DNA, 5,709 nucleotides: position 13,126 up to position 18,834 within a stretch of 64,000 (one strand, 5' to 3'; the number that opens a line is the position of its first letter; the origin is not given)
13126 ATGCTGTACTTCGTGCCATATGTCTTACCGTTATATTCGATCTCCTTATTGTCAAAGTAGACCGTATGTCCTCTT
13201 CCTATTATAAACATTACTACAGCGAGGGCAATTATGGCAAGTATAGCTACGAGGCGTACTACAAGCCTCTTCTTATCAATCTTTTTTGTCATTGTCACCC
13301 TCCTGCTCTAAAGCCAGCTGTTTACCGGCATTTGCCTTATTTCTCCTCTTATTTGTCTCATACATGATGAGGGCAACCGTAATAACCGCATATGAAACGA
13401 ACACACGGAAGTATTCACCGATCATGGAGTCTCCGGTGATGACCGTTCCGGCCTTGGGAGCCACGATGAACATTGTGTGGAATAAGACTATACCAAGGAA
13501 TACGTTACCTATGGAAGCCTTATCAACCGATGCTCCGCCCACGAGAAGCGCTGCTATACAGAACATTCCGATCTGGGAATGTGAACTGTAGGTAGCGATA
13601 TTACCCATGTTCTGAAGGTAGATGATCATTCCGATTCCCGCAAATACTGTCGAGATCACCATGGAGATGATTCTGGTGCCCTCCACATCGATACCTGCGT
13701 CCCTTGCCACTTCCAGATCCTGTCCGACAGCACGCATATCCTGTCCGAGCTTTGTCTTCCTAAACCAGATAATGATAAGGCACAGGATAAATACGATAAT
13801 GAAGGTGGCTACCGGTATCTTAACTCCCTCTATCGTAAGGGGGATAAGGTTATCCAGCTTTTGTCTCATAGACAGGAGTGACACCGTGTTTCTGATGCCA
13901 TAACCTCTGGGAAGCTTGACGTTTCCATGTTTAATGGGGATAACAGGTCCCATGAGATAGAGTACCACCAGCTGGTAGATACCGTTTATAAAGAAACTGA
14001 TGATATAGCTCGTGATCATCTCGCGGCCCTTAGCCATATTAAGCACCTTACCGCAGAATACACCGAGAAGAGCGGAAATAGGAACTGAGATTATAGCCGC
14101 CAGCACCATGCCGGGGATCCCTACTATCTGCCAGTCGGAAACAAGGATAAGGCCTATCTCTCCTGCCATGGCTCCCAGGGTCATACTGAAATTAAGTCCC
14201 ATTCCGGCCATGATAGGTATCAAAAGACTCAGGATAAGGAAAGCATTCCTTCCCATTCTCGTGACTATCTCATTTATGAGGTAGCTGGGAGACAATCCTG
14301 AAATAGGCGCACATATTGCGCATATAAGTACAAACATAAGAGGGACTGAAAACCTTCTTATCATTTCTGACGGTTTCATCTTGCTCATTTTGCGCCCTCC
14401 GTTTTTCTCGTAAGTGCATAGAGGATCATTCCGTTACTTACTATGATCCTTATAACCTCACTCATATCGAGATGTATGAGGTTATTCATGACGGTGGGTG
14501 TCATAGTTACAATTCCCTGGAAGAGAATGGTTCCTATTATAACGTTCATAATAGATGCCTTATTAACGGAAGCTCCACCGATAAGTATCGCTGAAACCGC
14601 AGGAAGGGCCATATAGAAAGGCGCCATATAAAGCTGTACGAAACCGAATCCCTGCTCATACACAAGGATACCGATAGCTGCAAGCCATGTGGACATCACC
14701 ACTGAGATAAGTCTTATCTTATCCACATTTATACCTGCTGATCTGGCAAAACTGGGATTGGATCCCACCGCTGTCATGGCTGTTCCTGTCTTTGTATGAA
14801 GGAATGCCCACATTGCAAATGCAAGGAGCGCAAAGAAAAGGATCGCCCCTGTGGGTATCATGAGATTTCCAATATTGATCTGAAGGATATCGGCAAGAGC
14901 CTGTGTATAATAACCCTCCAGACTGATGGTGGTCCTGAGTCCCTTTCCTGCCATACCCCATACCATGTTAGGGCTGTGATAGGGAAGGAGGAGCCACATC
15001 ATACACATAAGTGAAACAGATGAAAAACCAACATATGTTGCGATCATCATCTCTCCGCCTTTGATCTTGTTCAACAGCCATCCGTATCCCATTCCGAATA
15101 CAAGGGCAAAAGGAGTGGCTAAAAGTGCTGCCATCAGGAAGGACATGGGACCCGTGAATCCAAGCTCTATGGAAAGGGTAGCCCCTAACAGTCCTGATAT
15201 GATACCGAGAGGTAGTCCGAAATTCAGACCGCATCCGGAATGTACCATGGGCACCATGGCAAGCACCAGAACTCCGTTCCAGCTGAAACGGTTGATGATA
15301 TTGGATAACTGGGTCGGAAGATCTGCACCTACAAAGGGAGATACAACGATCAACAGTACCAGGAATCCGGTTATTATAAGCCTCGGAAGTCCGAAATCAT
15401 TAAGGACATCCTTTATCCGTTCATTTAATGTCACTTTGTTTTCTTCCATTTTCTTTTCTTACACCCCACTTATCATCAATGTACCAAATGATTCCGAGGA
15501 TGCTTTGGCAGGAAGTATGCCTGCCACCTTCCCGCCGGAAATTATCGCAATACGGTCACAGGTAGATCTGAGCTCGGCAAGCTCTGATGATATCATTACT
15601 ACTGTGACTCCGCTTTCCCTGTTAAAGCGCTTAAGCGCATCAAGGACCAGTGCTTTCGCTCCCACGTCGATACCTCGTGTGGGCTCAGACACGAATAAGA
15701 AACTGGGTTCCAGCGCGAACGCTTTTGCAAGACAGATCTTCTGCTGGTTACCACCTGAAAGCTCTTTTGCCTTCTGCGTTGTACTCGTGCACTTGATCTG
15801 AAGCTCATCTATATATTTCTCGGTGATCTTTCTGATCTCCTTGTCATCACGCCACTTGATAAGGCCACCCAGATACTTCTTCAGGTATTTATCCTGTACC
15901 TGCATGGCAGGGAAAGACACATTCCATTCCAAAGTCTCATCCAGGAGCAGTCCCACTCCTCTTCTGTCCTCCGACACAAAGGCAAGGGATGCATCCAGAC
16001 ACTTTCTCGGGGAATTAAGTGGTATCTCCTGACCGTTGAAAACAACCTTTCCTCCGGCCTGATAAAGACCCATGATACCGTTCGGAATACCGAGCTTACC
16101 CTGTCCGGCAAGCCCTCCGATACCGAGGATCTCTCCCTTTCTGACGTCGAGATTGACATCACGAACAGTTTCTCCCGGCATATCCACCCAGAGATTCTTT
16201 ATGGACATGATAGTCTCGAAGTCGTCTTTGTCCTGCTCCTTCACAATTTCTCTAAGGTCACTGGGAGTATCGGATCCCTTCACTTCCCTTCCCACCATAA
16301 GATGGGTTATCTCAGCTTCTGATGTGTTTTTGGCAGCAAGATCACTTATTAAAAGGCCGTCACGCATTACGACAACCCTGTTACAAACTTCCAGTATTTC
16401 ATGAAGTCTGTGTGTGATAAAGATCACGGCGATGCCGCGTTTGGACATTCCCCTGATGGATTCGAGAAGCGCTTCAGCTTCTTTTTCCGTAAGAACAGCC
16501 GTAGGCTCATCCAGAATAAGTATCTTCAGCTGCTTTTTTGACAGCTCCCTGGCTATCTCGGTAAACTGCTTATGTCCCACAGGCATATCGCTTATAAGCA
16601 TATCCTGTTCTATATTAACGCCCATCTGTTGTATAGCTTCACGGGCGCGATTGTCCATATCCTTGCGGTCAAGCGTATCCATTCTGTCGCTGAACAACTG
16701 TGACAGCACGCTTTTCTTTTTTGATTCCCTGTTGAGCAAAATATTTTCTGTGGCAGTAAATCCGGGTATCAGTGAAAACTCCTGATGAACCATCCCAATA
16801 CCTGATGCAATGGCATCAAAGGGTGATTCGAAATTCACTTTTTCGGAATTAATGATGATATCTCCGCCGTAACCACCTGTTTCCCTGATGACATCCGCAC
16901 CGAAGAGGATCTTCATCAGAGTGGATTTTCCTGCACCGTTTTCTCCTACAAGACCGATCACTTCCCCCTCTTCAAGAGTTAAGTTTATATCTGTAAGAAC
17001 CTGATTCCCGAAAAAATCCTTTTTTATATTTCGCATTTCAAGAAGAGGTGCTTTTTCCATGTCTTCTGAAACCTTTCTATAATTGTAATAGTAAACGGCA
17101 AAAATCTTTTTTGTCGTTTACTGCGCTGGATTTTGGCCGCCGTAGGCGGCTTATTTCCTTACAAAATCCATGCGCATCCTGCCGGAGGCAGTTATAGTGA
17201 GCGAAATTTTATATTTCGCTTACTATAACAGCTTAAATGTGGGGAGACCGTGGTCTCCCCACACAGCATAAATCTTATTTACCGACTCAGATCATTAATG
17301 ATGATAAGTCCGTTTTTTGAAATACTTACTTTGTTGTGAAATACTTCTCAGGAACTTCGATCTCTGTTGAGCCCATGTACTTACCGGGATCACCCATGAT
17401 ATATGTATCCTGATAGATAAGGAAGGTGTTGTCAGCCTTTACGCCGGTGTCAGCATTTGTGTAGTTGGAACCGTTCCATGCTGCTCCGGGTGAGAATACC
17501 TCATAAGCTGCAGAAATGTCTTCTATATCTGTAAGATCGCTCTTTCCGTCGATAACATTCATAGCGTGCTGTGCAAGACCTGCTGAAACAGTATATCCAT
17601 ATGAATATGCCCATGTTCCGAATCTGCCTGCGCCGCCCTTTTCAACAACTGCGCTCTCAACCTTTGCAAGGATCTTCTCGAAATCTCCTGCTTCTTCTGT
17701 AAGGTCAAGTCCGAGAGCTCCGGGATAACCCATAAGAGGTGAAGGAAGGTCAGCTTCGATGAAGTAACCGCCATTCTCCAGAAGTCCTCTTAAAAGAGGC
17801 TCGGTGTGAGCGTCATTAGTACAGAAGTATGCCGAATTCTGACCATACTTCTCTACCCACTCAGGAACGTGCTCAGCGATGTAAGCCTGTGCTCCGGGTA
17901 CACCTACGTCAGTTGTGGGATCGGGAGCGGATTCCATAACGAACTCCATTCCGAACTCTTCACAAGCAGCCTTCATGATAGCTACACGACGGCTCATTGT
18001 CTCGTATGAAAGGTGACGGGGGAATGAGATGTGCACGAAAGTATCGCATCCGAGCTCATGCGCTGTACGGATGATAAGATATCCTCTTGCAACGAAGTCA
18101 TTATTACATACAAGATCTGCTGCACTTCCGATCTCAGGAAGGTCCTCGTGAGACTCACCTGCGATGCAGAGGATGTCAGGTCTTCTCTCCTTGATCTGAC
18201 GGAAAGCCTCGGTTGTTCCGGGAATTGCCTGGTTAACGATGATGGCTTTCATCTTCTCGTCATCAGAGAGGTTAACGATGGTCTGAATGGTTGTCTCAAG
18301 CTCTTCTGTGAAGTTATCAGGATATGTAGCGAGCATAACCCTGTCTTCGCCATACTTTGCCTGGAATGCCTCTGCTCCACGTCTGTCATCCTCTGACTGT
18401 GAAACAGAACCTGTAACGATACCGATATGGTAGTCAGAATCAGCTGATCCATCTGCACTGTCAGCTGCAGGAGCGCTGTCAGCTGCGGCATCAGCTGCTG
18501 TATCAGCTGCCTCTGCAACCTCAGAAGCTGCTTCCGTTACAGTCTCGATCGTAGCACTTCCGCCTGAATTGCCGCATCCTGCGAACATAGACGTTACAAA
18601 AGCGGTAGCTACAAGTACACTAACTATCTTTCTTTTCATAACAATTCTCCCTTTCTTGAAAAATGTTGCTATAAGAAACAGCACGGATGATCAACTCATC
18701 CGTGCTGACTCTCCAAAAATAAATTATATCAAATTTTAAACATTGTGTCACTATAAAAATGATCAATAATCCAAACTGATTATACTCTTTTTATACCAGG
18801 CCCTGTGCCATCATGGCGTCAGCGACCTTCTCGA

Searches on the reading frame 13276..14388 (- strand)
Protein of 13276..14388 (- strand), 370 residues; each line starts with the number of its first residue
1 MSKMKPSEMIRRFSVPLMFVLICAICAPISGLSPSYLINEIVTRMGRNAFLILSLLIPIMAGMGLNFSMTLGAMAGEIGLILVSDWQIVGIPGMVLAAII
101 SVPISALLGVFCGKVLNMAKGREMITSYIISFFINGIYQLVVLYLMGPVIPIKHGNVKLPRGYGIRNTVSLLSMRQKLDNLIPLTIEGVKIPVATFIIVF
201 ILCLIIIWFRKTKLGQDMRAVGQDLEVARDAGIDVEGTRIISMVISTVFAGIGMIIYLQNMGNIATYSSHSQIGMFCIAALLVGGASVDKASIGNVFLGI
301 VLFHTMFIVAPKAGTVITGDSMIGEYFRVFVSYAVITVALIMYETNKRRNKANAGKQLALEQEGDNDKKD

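Call 82: search_protein_families(library=pfam, proteins=[window:13276-14388:-], max_evalue=0.00001)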
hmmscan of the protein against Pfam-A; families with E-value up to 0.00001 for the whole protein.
window:13276-14388:- (370 aa): 1 family
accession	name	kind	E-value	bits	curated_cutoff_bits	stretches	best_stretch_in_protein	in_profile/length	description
PF02653.21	BPD_transp_2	-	1.7e-18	67.2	26.8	1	53-338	17-267/269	Branched-chain amino acid transport system / permease component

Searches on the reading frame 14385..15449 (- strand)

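Call 82: search_protein_families(library=pfam, proteins=[window:14385-15449:-], max_evalue=0.00001)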
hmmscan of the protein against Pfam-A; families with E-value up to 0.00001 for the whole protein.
window:14385-15449:- (354 aa): 1 family
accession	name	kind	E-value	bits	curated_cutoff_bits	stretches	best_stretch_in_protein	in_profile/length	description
PF02653.21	BPD_transp_2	-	1.2e-18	67.7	26.8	1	48-335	2-262/269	Branched-chain amino acid transport system / permease component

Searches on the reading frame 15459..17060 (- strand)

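Call 34: search_protein_families(library=pfam, proteins=[window:15459-17060:-], max_evalue=0.00001)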
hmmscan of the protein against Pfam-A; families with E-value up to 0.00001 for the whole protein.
window:15459-17060:- (533 aa): 2 families
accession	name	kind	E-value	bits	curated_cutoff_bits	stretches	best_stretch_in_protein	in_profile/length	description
PF00005.33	ABC_tran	-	2.4e-42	145.2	25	2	22-188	1-137/137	ABC transporter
PF13304.12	AAA_21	-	6.8e-09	36.6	27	0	35-83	2-57/304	AAA domain, putative AbiEii toxin, Type IV TA system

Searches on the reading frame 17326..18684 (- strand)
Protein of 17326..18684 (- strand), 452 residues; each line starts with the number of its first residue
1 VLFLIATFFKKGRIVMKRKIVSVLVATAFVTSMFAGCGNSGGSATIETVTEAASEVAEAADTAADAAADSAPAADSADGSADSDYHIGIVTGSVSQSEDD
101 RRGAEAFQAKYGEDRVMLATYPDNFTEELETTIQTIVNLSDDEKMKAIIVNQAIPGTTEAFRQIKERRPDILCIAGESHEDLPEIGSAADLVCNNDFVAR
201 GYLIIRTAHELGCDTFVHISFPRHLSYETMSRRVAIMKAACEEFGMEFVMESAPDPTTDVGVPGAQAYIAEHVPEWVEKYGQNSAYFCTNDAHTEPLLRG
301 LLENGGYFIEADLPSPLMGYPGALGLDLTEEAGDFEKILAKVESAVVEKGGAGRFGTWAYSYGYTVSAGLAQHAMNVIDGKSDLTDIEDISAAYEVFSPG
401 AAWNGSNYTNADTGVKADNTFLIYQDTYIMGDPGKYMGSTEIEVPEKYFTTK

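Call 82: search_protein_families(library=pfam, proteins=[window:17326-18684:-], max_evalue=0.00001)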
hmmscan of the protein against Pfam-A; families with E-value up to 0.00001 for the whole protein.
window:17326-18684:- (452 aa): 1 family
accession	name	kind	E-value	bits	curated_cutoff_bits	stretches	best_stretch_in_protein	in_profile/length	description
PF12683.13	DUF3798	-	3.2e-122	407.6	24.6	1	85-356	1-271/271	Protein of unknown function (DUF3798)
